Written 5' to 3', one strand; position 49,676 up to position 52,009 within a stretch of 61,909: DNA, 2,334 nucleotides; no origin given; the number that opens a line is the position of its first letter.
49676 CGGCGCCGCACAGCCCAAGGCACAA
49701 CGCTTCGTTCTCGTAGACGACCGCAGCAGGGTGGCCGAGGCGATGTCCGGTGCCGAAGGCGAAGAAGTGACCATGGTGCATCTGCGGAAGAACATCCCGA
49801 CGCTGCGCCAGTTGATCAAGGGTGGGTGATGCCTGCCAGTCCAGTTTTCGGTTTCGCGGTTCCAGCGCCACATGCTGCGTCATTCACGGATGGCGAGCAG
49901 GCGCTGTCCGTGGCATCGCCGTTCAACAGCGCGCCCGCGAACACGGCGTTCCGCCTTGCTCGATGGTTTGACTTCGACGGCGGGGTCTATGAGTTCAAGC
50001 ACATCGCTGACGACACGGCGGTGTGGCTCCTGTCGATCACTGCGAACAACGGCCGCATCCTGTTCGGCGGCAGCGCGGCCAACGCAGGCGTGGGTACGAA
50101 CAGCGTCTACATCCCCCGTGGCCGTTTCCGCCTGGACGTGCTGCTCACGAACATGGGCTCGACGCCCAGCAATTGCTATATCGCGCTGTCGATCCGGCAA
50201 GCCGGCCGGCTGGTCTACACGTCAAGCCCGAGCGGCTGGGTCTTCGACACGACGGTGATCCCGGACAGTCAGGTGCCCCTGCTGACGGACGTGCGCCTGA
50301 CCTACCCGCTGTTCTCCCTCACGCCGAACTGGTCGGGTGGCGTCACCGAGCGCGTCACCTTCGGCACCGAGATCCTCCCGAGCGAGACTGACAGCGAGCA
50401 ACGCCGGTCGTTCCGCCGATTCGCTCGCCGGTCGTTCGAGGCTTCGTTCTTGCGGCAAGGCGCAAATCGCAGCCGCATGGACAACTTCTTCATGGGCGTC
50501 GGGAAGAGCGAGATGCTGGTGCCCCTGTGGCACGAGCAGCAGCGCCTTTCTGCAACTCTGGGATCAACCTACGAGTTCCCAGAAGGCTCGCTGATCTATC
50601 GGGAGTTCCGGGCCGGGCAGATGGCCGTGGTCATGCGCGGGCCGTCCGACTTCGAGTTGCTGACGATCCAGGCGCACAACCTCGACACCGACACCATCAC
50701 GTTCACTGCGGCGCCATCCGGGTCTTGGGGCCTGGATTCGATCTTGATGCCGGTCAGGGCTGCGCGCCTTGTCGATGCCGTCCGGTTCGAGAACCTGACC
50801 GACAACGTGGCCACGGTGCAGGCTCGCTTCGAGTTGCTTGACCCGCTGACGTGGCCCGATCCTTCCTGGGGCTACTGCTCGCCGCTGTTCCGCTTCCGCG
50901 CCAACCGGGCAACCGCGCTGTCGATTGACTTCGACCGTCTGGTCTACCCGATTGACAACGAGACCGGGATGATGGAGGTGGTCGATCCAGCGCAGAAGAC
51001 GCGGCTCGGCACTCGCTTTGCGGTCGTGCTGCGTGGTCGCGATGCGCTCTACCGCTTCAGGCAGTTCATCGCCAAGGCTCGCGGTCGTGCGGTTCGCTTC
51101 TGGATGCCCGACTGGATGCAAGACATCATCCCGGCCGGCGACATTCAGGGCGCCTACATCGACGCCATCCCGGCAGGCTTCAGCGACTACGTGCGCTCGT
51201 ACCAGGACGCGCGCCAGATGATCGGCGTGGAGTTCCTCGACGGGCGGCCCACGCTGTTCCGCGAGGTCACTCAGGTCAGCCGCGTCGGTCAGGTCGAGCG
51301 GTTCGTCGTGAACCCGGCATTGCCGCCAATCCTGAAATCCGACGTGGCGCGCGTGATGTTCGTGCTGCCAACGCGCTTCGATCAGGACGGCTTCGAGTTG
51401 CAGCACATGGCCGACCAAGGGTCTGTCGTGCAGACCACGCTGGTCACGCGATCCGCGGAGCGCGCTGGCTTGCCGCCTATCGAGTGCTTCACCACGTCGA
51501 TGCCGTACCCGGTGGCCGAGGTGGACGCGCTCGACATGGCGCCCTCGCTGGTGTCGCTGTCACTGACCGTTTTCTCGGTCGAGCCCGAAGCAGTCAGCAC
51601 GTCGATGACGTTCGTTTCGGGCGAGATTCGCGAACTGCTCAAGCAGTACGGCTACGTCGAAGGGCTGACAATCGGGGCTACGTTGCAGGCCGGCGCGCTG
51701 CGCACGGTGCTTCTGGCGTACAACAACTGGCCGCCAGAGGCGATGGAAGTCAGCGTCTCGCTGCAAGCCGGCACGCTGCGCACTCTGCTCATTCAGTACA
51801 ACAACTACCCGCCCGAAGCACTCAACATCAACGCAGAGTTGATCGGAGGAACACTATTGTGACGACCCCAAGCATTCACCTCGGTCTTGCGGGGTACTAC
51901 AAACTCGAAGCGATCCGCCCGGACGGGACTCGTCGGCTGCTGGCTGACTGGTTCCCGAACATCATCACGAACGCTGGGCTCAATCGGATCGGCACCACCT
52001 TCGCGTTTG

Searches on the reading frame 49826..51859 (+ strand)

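Call 81: search_protein_families(library=phrogs, proteins=[window:49826-51859:+], max_evalue=0.00001)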
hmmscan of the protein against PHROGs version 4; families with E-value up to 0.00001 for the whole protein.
window:49826-51859:+ (678 aa): 1 family
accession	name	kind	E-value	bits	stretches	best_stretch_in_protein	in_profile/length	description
phrog_1082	-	tail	1.5e-84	285.5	1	148-553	495-906/1061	tail assembly protein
